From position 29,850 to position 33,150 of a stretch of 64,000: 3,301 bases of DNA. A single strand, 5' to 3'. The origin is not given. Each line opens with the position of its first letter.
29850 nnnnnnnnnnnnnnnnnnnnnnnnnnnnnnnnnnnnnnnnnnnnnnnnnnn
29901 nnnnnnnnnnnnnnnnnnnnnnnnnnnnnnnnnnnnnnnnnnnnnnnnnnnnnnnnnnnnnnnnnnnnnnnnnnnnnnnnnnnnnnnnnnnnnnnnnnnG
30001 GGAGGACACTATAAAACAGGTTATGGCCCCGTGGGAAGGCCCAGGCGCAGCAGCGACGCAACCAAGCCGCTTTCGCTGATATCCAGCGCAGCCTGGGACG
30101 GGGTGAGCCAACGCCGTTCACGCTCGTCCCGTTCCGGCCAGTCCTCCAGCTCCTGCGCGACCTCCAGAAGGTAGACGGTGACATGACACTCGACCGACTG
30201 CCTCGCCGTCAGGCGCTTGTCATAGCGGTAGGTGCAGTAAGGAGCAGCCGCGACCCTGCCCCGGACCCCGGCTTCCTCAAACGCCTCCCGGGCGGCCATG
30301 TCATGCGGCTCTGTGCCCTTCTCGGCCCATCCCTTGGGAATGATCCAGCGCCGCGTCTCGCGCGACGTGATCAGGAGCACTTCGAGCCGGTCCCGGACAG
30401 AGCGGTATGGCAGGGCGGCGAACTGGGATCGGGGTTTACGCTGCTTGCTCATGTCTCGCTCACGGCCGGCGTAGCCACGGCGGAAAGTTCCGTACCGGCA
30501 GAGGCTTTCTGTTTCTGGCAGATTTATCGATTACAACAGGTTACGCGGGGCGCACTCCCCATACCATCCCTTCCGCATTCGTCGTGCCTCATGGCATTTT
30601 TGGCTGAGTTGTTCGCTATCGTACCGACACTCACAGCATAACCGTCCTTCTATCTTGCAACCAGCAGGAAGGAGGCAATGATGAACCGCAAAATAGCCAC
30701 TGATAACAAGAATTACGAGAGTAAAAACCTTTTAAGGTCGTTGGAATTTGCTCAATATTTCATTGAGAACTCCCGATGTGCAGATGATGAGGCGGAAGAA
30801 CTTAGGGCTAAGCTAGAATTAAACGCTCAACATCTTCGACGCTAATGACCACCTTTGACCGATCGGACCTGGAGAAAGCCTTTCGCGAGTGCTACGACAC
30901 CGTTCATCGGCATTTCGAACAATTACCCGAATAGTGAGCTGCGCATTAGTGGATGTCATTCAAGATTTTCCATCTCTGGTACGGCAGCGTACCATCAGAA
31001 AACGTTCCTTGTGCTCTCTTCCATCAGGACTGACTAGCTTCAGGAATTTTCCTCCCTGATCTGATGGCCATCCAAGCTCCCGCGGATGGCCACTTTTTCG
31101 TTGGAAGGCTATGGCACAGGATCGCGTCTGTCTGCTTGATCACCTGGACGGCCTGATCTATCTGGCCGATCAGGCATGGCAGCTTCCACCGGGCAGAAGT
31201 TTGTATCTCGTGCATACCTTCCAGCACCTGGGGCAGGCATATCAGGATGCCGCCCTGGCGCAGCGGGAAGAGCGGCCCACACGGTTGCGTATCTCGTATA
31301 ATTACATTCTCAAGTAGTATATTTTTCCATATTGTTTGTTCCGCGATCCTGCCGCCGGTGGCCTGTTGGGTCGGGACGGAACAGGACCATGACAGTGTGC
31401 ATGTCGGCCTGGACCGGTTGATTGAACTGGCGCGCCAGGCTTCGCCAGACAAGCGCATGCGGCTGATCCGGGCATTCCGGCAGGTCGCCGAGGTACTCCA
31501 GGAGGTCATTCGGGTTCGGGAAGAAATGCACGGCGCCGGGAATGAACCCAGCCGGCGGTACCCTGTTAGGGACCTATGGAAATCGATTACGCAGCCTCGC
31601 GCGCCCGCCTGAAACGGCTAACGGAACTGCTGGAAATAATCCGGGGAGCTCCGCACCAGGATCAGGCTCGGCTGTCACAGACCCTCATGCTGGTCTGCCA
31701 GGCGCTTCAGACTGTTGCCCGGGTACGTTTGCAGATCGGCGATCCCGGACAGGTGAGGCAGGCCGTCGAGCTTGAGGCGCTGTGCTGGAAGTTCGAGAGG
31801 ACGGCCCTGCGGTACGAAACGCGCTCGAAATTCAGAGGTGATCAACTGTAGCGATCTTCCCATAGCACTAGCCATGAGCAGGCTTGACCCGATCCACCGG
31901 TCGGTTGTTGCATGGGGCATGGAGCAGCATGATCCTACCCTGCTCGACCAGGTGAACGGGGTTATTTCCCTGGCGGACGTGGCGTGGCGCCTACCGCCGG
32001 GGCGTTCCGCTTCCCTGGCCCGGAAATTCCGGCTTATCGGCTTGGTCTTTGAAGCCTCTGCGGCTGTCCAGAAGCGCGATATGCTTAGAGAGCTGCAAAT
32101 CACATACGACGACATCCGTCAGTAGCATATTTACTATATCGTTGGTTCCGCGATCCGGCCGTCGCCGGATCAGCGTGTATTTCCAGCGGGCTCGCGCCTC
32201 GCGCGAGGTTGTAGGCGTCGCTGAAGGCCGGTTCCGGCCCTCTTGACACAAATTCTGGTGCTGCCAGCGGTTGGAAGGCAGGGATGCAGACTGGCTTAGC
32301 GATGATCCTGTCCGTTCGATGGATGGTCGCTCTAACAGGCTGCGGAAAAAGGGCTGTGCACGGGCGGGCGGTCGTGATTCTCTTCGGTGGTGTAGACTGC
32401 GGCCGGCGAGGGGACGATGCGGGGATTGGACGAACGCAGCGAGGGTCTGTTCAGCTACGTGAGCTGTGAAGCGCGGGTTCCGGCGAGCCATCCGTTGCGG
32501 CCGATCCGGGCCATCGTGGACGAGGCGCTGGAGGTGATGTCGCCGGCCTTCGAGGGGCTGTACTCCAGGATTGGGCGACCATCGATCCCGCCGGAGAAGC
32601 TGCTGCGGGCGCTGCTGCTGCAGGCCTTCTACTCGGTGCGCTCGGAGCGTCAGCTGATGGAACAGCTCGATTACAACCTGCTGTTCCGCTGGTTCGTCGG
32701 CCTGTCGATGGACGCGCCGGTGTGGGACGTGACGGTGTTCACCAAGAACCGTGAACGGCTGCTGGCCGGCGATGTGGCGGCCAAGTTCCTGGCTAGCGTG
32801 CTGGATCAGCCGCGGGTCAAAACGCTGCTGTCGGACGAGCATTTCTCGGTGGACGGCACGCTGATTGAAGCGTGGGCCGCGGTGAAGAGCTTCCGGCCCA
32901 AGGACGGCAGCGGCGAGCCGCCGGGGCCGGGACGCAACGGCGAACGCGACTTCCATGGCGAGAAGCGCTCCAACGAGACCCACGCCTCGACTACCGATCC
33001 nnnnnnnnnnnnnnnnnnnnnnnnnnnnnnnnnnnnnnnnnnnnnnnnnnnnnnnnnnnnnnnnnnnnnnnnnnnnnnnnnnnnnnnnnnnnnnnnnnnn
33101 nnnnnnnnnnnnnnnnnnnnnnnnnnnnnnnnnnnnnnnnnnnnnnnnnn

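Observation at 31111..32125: Tandem array of four diverged small paralogous genes (68-91 aa) with a conserved 3' intergenic motif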

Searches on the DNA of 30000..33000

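Call 59: search_rna_families(source=window, start=30000, end=33000, threshold=evalue, max_evalue=1)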
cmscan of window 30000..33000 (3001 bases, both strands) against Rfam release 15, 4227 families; matches with E-value up to 1: 0.
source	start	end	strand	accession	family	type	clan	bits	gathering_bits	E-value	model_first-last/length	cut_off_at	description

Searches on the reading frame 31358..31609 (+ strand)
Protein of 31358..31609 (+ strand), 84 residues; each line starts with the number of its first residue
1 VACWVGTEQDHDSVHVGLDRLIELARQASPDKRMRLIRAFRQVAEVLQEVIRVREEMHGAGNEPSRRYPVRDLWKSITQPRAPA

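Call 14: search_protein_families(library=pfam, max_evalue=1, proteins=[window:31358-31609:+])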
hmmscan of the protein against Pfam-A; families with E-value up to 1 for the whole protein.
seq(84 aa): 2 families
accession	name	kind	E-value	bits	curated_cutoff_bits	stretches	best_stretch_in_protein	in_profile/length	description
PF17408.7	MCD_N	-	0.04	14.5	22.4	1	21-58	25-61/85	Malonyl-CoA decarboxylase N-terminal domain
PF04632.18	FUSC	-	0.1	11.6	30.9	1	18-78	538-600/660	Fusaric acid resistance protein family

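Call 15: search_protein_families(library=ncbifam, max_evalue=1, proteins=[window:31358-31609:+])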
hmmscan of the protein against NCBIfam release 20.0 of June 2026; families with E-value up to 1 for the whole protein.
seq(84 aa): 1 family
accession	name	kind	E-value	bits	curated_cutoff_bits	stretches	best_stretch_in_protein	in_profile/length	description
NF047758.1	LIC12936_fam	equivalog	0.17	11.7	250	1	22-51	169-199/229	LIC_12936 family protein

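Call 63: find_homologous_proteins(query=A4, max_evalue=0.01)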
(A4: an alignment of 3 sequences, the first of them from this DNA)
Query A4 (3 sequences) (84 aa, profile of the alignment): 3 proteins with E <= 0.01 among 362 candidates.
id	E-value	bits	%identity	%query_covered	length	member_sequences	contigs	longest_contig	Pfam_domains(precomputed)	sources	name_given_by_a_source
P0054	9.1e-24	101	99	85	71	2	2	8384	-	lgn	-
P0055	8.9e-23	98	78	57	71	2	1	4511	-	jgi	jgi:hypothetical protein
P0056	1.7e-16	78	66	45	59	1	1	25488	-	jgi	jgi:hypothetical protein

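Call 65: find_encoding_contigs(protein=P0056, flank=8000, max_places=3)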
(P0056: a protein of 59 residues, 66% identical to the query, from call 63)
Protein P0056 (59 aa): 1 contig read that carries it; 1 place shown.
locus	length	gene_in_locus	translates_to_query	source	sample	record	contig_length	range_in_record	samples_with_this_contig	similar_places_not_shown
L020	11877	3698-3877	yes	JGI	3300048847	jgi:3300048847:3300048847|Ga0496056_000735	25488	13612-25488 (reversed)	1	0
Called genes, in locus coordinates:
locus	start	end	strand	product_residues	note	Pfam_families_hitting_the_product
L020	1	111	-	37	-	?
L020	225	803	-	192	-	PF13392:HNH_3 (weak)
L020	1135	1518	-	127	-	PF16998:17kDa_Anti_2 (weak)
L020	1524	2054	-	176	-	-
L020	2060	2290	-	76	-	-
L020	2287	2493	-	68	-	-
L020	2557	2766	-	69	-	-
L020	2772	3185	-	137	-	-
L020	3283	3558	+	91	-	PF13560:HTH_31 (weak), PF01381:HTH_3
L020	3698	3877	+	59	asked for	-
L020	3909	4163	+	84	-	-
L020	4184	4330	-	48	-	-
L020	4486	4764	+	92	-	-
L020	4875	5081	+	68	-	-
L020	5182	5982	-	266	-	-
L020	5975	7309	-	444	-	PF00145:DNA_methylase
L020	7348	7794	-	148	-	PF03852:Vsr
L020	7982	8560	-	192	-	-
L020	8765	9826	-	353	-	PF04233:Phage_Mu_F (weak)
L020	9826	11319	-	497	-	PF13264:DUF4055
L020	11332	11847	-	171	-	-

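Call 66: find_encoding_contigs(protein=P0055, flank=5000, max_places=3)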
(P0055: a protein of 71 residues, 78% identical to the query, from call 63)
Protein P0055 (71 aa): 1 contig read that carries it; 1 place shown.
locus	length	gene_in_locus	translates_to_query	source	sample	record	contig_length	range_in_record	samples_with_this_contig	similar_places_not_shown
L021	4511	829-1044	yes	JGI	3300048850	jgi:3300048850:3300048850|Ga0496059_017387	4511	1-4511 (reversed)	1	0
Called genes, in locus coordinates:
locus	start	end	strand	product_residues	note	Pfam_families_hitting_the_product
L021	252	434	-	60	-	-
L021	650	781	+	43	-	-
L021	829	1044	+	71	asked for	-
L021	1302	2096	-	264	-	PF01695:IstB_IS21, PF00308:Bac_DnaA (weak), PF00004:AAA (weak)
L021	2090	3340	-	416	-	PF00665:rve, PF22483:Mu-transpos_C_2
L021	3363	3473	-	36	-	-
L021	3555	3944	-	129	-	PF00072:Response_reg (weak)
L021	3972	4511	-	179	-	?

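Call 74: search_protein_families(library=phrogs, max_evalue=0.001, proteins=[L020:2772-3185:-, L020:5182-5982:-, L020:7982-8560:-, L020:11332-11847:-, L020:1524-2054:-])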
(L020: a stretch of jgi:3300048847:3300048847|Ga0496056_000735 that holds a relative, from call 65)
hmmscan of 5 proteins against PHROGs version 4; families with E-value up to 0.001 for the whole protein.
L020:2772-3185:- (137 aa): 0 families

L020:5182-5982:- (266 aa): 0 families

L020:7982-8560:- (192 aa): 0 families

L020:11332-11847:- (171 aa): 1 family
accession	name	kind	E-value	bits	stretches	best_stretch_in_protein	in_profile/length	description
phrog_206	-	head and packaging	3.6e-11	44.3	1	5-159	109-262/263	head scaffolding protein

L020:1524-2054:- (176 aa): 0 families

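Call 75: search_protein_families(library=padloc, max_evalue=0.01, proteins=[window:31397-31609:+, L020:5182-5982:-, L020:7982-8560:-])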
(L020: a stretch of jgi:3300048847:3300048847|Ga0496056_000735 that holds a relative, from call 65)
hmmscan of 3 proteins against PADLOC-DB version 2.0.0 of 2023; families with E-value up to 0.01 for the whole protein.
seq(71 aa): 0 families

L020:5182-5982:- (266 aa): 1 family
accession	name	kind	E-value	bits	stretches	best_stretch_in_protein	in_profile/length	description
PDLC03404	REase_II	-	8.7e-127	419.8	1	10-265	4-259/260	Type II restriction enzyme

L020:7982-8560:- (192 aa): 0 families
